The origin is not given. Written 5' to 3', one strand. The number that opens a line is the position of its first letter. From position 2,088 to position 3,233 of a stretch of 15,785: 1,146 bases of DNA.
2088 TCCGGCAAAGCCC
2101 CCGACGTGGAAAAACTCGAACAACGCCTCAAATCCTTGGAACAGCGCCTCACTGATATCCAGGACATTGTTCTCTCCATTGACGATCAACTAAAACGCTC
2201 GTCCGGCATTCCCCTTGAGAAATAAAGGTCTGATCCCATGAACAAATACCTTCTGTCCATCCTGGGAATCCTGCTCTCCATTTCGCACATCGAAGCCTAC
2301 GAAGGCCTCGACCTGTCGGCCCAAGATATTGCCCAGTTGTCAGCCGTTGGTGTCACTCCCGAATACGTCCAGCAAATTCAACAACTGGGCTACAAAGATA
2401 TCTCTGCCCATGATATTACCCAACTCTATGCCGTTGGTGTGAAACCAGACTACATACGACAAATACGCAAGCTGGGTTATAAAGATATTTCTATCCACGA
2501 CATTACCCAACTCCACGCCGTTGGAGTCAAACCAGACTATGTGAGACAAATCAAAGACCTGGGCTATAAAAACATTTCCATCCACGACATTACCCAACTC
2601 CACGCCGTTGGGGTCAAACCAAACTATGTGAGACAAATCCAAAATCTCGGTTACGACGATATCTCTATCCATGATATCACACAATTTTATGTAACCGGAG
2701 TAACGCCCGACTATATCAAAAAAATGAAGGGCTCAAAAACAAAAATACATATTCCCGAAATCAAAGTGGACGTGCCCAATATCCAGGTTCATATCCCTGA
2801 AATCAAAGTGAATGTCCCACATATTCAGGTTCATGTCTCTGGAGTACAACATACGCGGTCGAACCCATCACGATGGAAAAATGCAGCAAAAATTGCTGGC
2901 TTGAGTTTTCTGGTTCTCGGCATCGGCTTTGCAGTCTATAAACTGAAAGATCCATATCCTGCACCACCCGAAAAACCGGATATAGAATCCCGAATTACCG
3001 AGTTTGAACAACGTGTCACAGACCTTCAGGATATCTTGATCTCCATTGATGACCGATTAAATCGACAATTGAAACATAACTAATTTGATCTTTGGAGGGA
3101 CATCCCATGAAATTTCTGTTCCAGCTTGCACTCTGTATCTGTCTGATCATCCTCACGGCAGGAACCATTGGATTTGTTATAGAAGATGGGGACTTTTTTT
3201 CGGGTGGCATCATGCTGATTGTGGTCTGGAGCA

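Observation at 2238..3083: PspB-like paralog fused to a 29-aa tandem-repeat extracytoplasmic domain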

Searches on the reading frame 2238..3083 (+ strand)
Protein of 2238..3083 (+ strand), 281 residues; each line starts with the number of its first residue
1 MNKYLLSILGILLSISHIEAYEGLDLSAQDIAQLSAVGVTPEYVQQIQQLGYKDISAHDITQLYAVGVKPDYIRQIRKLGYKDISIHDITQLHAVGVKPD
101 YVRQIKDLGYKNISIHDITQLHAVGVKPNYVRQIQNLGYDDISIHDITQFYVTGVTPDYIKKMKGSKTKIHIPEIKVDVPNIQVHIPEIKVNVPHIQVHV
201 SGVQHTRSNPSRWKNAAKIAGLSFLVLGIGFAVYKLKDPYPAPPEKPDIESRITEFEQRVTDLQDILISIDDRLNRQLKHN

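Call 3: search_protein_families(library=pfam, proteins=[window:2238-3083:+], max_evalue=1)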
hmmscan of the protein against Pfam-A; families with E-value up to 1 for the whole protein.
window:2238-3083:+ (281 aa): 6 families
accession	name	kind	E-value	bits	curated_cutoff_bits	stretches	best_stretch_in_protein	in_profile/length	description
PF13797.11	Post_transc_reg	-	4.9e-05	23.4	25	0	133-184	18-61/83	Post-transcriptional regulator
PF23655.1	LYRM_2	-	0.00024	21.2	27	0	129-149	37-57/70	LYR motif containing domain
PF11198.13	DUF2857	-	0.0021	18.2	36.8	0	53-95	10-52/174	Protein of unknown function (DUF2857)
PF07558.16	Shugoshin_N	-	0.045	14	30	0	126-138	1-13/45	Shugoshin N-terminal coiled-coil region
PF09421.15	FRQ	-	0.05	12.1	26.6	0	88-104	478-494/983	Frequency clock protein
PF00760.24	Cucumo_coat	-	0.089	12.8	22.6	0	53-109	96-152/175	Cucumovirus coat protein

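Call 5: find_homologous_proteins(query=window:2238-3083:+, max_evalue=0.001)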
Query window:2238-3083:+ (281 aa): 50 proteins with E <= 0.001 among 4888 candidates.
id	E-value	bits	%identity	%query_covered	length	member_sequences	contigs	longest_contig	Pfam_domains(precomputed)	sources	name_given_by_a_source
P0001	5.8e-152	523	85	100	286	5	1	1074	-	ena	-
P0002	4.3e-76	274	42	99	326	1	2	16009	-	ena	-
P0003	1.0e-68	250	46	100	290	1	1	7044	-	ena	-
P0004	4.3e-68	248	78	53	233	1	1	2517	PF22691.3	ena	-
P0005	1.1e-67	246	45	99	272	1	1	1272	-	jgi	-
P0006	6.3e-64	234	42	100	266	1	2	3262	-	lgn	-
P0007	2.8e-60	222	41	81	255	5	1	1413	-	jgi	jgi:hypothetical protein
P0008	3.7e-54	202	41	94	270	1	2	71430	-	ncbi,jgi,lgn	ncbi:MAG: hypothetical protein ACI8V2_000093 [Candidatus Latescibacterota bacterium]|jgi:hypothetica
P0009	2.4e-53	200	40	95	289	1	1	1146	PF08679.18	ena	-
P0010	7.3e-50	188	35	49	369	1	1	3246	-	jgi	jgi:hypothetical protein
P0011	1.9e-45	174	39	100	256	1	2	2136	-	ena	-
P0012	2.4e-42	163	40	93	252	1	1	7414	-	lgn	-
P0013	1.2e-41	161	36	96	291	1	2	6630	-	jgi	-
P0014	2.4e-41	160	44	71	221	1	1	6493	-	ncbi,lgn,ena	-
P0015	5.1e-37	146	36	51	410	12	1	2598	PF22943.3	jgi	jgi:hypothetical protein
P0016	2.7e-35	140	28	50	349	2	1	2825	-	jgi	jgi:hypothetical protein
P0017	3.5e-35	140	34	54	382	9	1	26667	PF02631.23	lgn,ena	-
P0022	5.9e-31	126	31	47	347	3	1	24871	-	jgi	jgi:hypothetical protein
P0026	2.5e-27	114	36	53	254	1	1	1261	PF14520.13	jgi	-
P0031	3.0e-22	98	26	51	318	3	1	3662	-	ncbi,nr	ncbi:MAG TPA: hypothetical protein VHU41_10650 [Thermoanaerobaculia bacterium]|nr:hypothetical prote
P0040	4.6e-17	81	35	46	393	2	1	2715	PF05569.18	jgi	jgi:hypothetical protein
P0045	5.9e-14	70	34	45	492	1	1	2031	PF05569.18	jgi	jgi:hypothetical protein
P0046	2.6e-13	68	32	49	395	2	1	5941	PF05569.18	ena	-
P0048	1.2e-11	63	30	53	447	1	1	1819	PF05569.18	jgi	-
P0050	9.0e-7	47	32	40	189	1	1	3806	-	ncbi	ncbi:hypothetical protein ACCC88_22340, partial [Sphingomonas sp. Sphisp140]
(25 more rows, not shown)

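Call 6: search_solved_structures(query=window:2238-3083:+, max_evalue=10, show_alignments=2)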
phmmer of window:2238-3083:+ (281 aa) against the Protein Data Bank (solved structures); distinct sequences matched with E-value up to 10: 2.
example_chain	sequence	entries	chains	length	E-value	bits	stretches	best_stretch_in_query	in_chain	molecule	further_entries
8v2d_J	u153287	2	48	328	2.3e-11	47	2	34-122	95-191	O43_129 component A | O43_129_+4 component A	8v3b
3wqo_A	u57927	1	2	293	0.42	13.3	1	94-146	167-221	Uncharacterized protein MJ1311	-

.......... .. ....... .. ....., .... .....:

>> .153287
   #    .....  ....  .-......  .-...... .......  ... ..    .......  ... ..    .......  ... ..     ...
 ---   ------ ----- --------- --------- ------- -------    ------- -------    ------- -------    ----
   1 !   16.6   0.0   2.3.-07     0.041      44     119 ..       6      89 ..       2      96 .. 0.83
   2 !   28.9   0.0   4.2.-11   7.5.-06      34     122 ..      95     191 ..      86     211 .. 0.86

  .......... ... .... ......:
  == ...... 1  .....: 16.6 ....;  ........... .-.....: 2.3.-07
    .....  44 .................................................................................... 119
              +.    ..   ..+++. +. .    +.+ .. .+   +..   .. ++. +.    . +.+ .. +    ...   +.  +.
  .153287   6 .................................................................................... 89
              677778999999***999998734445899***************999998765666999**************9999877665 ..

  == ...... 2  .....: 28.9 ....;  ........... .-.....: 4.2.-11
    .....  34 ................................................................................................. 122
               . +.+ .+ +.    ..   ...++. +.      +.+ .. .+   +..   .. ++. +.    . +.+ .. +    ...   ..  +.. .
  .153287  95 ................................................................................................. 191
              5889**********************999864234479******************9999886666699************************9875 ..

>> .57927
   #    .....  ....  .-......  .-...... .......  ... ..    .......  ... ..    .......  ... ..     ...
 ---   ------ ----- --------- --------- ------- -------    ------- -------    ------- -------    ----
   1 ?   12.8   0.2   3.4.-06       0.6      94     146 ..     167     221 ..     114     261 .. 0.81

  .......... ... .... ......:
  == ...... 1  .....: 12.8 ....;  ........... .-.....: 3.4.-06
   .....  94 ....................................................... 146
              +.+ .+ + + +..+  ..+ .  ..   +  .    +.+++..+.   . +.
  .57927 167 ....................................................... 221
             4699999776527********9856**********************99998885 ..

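Call 7: search_protein_families(library=ncbifam, proteins=[window:2238-3083:+], max_evalue=1)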
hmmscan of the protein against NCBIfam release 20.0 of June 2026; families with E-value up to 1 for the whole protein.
window:2238-3083:+ (281 aa): 12 families
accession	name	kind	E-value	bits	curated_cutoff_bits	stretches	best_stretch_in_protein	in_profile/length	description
NF052303.1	XAC0231_fam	equivalog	4.5e-07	30.2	140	2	28-71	52-93/146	XAC0231 family protein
TIGR02194.1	GlrX_NrdH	subfamily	3.6e-06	27.1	85.75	2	53-105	17-71/72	glutaredoxin-like protein NrdH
NF010113.0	PRK13586.1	equivalog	0.00019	21.2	238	1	102-144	36-78/232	1-(5-phosphoribosyl)-5-((5-phosphoribosylamino)methylideneamino)imidazole-4-carboxamide isomerase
NF005596.0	PRK07328.1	subfamily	0.00038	19.9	202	0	83-117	5-39/269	histidinol-phosphatase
NF005582.0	PRK07279.1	equivalog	0.00048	18.3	1279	0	100-124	22-46/1033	DNA polymerase III subunit alpha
NF007266.0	PRK09722.1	equivalog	0.0014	18.1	271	0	37-89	44-91/230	D-allulose 6-phosphate 3-epimerase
NF009842.0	PRK13317.1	equivalog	0.0015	17.9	234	1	116-188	17-90/277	type II pantothenate kinase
NF006332.0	PRK08562.1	equivalog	0.0018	18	120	0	69-109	67-107/132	50S ribosomal protein L32e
NF005276.0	PRK06788.1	equivalog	0.0083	16.2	98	0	132-180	37-83/119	flagellar motor switch protein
NF052654.1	CmpProtComFBBac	equivalog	0.014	15.5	120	0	42-89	16-63/84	late competence protein ComFB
TIGR03632.1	uS11_bact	equivalog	0.026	14.9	154.5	0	98-128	84-114/117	30S ribosomal protein S11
NF003698.1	PRK05309.1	equivalog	0.069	13.6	111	0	102-129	89-116/120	30S ribosomal protein S11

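Call 10: find_encoding_contigs(protein=P0008, flank=10000, max_places=3)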
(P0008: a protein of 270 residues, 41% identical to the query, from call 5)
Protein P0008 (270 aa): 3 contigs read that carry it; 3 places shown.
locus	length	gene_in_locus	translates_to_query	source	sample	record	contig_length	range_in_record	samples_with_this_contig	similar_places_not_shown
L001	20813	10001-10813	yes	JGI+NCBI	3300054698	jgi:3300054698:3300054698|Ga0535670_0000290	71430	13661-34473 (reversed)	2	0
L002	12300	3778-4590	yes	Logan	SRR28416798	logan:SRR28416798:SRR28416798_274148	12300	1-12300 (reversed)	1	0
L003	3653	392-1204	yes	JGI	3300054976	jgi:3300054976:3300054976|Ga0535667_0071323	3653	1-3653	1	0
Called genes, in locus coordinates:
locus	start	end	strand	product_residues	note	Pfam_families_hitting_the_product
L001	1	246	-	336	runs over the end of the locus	PF00586:AIRS, PF02769:AIRS_C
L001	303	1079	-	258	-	PF00977:His_biosynth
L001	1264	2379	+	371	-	PF02073:Peptidase_M29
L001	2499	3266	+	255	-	PF00142:Fer4_NifH (weak), PF01656:CbiA, PF02374:ArsA_ATPase (weak), PF06564:CBP_BcsQ, PF09140:MipZ (weak), PF10609:ParA, PF13614:AAA_31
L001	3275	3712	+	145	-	PF03473:MOSC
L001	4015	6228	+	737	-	PF00403:HMA, PF00122:E1-E2_ATPase, PF00702:Hydrolase, PF08282:Hydrolase_3 (faint), PF12710:HAD (faint)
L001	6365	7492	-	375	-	PF01476:LysM, PF01520:Amidase_3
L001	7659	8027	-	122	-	PF24777:DUF7700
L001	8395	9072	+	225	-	PF04012:PspA_IM30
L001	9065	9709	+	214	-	-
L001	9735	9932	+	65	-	-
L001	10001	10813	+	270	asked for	-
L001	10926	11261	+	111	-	-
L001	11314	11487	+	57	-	-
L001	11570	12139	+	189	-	PF04542:Sigma70_r2, PF08281:Sigma70_r4_2, PF04545:Sigma70_r4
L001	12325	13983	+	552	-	PF13424:TPR_12 (faint), PF00515:TPR_1 (faint), PF07719:TPR_2 (faint), PF13414:TPR_11 (faint), PF13431:TPR_17 (faint), PF02518:HATPase_c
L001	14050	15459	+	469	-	PF00072:Response_reg, PF00158:Sigma54_activat, PF14532:Sigma54_activ_2, PF07728:AAA_5 (weak), PF25601:AAA_lid_14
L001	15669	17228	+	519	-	PF07228:SpoIIE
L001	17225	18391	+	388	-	PF22025:ThiI_fer, PF02926:THUMP, PF02568:ThiI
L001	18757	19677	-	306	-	PF00126:HTH_1, PF03466:LysR_substrate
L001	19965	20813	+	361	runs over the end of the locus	PF01658:Inos-1-P_synth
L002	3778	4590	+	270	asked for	-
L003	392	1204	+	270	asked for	-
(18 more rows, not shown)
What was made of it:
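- The activator here is a full response regulator with its own kinase, unlike PspF (call 10).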

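Call 13: find_encoding_contigs(protein=P0002, flank=8000, max_places=2)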
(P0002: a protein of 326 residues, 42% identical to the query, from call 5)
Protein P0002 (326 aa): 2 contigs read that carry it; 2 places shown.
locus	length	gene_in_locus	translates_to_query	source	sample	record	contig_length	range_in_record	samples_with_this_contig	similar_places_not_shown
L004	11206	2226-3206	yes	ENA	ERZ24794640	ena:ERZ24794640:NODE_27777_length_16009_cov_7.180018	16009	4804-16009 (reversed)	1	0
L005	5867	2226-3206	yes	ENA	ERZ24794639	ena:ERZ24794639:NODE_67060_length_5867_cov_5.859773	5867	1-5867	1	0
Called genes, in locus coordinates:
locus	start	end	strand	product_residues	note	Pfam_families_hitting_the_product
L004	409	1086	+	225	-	PF04012:PspA_IM30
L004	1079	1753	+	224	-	-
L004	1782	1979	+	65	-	-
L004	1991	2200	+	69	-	-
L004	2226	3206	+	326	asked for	-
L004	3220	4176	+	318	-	-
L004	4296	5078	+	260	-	-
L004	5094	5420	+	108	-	-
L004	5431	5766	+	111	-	-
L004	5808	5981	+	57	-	-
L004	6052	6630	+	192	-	PF04542:Sigma70_r2, PF08281:Sigma70_r4_2, PF04545:Sigma70_r4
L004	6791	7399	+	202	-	-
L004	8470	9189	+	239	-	-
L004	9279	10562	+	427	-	PF02518:HATPase_c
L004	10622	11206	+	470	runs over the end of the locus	PF00072:Response_reg, PF00158:Sigma54_activat, PF14532:Sigma54_activ_2, PF00004:AAA (weak), PF07728:AAA_5, PF25601:AAA_lid_14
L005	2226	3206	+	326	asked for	-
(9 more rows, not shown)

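Call 14: find_encoding_contigs(protein=P0013, flank=8000, max_places=2)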
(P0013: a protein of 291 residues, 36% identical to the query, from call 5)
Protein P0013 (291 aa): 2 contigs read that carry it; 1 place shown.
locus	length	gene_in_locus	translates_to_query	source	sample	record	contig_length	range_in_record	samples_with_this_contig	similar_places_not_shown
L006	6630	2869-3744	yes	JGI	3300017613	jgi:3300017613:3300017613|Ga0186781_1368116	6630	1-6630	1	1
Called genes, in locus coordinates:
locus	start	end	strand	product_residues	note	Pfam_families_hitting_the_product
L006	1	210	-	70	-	?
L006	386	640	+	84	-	PF04012:PspA_IM30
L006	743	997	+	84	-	PF04012:PspA_IM30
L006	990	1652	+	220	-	-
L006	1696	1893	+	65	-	-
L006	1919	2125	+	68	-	-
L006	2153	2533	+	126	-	PF05154:TM2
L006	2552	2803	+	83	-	-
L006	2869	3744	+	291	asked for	-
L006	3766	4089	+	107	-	-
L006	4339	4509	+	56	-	-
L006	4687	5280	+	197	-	PF04542:Sigma70_r2, PF08281:Sigma70_r4_2, PF04545:Sigma70_r4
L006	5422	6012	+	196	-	-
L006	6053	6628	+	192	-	?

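Call 15: find_encoding_contigs(protein=P0014, flank=8000, max_places=2)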
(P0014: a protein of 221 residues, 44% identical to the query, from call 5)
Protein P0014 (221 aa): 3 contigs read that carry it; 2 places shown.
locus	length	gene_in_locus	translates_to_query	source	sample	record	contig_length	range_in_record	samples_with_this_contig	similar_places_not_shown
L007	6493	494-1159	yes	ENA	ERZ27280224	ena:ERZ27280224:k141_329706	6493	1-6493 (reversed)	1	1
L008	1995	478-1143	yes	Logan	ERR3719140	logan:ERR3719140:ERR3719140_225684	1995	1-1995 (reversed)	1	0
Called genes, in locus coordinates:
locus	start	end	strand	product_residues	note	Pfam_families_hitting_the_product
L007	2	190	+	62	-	?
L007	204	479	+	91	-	-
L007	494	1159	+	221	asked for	-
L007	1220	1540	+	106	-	-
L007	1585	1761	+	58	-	-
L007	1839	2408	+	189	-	PF04542:Sigma70_r2, PF08281:Sigma70_r4_2, PF04545:Sigma70_r4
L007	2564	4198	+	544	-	PF20308:TPR-S (faint), PF00515:TPR_1 (faint), PF07719:TPR_2 (faint), PF13428:TPR_14 (faint), PF23914:TPR_CcmH_CycH (faint), PF12895:ANAPC3 (weak), PF13181:TPR_8 (faint), PF02518:HATPase_c, +4 more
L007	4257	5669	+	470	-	PF00072:Response_reg, PF00158:Sigma54_activat, PF14532:Sigma54_activ_2, PF07728:AAA_5 (weak), PF25601:AAA_lid_14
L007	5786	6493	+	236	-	?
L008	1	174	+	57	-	?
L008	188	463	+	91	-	-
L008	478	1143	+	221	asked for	-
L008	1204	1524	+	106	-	-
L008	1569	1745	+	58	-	-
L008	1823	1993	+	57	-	?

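Call 17: predict_structure(alignment_id=A1)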
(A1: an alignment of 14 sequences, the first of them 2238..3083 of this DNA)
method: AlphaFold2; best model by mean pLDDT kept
length: 281 residues; sequences in the alignment: 14
mean_pLDDT: 71.0   pTM: 0.52
mean pLDDT of the five models: 71.0, 70.2, 68.6, 68.4, 67.9
residues with pLDDT >= 90: 80; 70-90: 83; 50-70: 51; < 50: 67
segments of 3 or more residues with pLDDT < 50: 16-20, 169-171, 173-216, 239-247
pLDDT, mean of each block of 10 residues (from residue 1): 56 49 68 84 92 90 93 95 92 95 90 87 92 87 86 88 65 42 37 32 33 49 65 56 50 72 78 67 50
secondary structure, 60 per line:
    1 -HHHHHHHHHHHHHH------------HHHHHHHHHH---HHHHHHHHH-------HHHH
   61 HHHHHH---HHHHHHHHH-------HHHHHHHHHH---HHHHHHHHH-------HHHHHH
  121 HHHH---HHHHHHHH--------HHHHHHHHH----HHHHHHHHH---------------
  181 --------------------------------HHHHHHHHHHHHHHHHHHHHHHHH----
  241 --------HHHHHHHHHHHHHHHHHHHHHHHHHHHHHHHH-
elements in order: H2-15 H28-37 H41-49 H57-66 H70-78 H86-95 H99-107 H115-124 H128-135 H144-152 H157-165 H213-236 H249-280
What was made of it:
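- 2313..2747 (+): Five 29-aa (87-nt) helix-hairpin-helix repeats forming a predicted alpha-solenoid ectodomain. AF2 gives pLDDT 84-95 with two helices per unit (call 17).
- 2748..2882 (+): Stalk: two 14-aa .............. repeats (2748-2831) plus a linker; Pro/His-rich and predicted non-globular. AF2 pLDDT is below 50 for aa 173-216 (call 17).
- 2883..2939 (+): Transmembrane helix (aa 216-234). AF2 models a helix at 213-236 (call 17).
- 2982..3077 (+): Cytoplasmic C-terminal amphipathic helix with the family motif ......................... (aa 249-280). AF2 models a helix at 249-280 (call 17).
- On Helix-hairpin-helix motif families (PF00633, PF14520, PF12836): AF2 shows a helix / G-V-x-P hairpin / helix geometry (call 17).
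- A long non-globular stalk sits between the solenoid and the membrane (call 17).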

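Call 19: fold_search(model_id=the predicted structure, library=pdb)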
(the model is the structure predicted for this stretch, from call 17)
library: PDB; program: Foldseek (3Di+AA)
matches with E <= 10: 45; with E <= 0.001: 1
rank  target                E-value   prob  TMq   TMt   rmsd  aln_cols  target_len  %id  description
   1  8v2d_J                2.8e-05  1.00  0.28  0.26   8.8       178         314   23  Computational Designed Nanocage O43_129 (released 2024-03-13)
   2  9k81_A                8.0e-01  0.10  0.15  0.21  13.2       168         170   11  Cryo-EM structure of designed zinc-induced filament Fiber-n7-Zn1-HEHE-74 (released 2025-10-29)
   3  9o0h                  1.4e+00  0.07  0.13  0.12  13.0       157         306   11  The ubiquitin-associated domain of human thirty-eight negative kinase 1, fused to the 3TEL crystallization chaperone via (released 2025-04-30)
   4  6gwd_G                2.1e+00  0.11  0.16  0.24  10.3       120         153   14  Tubulin:iiH5 alphaRep complex (released 2019-01-30)
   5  3jag_D                2.5e+00  0.07  0.09  0.09  16.9       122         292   14  Structure of a mammalian ribosomal termination complex with ABCE1, eRF1(AAQ), and the UAA stop codon (released 2015-08-12)
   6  2rgo_A                2.5e+00  0.06  0.17  0.10  11.1       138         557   17  Structure of Alpha-Glycerophosphate Oxidase from Streptococcus sp.: A Template for the Mitochondrial Alpha-Glycerophos (released 2008-01-15)
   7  1lg9                  2.6e+00  0.04  0.14  0.11  17.2       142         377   10  Crystal structure of OxyB, a Cytochrome P450 Implicated in an Oxidative Phenol Coupling Reaction During Vancomycin Biosy (released 2002-12-11)
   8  9rtt_a                3.0e+00  0.01  0.09  0.11  27.5       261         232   11  Activated Elongation Complex with IWS1 and ELOF1 (released 2025-09-03)
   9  9a6e_A                3.6e+00  0.08  0.20  0.14  12.1       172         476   15  Integrative model of GATB-SUCD by crosslinking MS and deep learning (released 2024-09-18)
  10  8uxa_AK               4.7e+00  0.03  0.10  0.10  21.4       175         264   14  Glucose treated mitochondrial ribosome of saccharomyces cerevisiae class I (released 2025-11-19)
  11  8i7o_F6               4.9e+00  0.01  0.08  0.08  41.5       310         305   12  In situ structure of axonemal doublet microtubules in mouse sperm with 16-nm repeat (released 2023-10-11)
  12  7rle_A                5.2e+00  0.01  0.10  0.11  23.0       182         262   16  Crystal structure of PPAR gamma in complex with CREB-binding protein and agonist GW1929 (released 2022-08-03)
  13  7qij_KA               5.5e+00  0.04  0.14  0.12  17.4       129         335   12  Complex of the Yersinia enterocolitica Type III secretion export gate YscV with substrate:chaperone complex YscX:YscY (released 2022-06-01)
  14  6omw_A                5.5e+00  0.02  0.09  0.17  14.8       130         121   10  Structure of Aedes aegypti OBP22 in the complex with palmitoleic acid (released 2019-05-08)
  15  7ae6_B                5.5e+00  0.01  0.09  0.14  18.2       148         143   11  Crystal structure of di-AMPylated HEPN(R102A) toxin (released 2020-12-30)
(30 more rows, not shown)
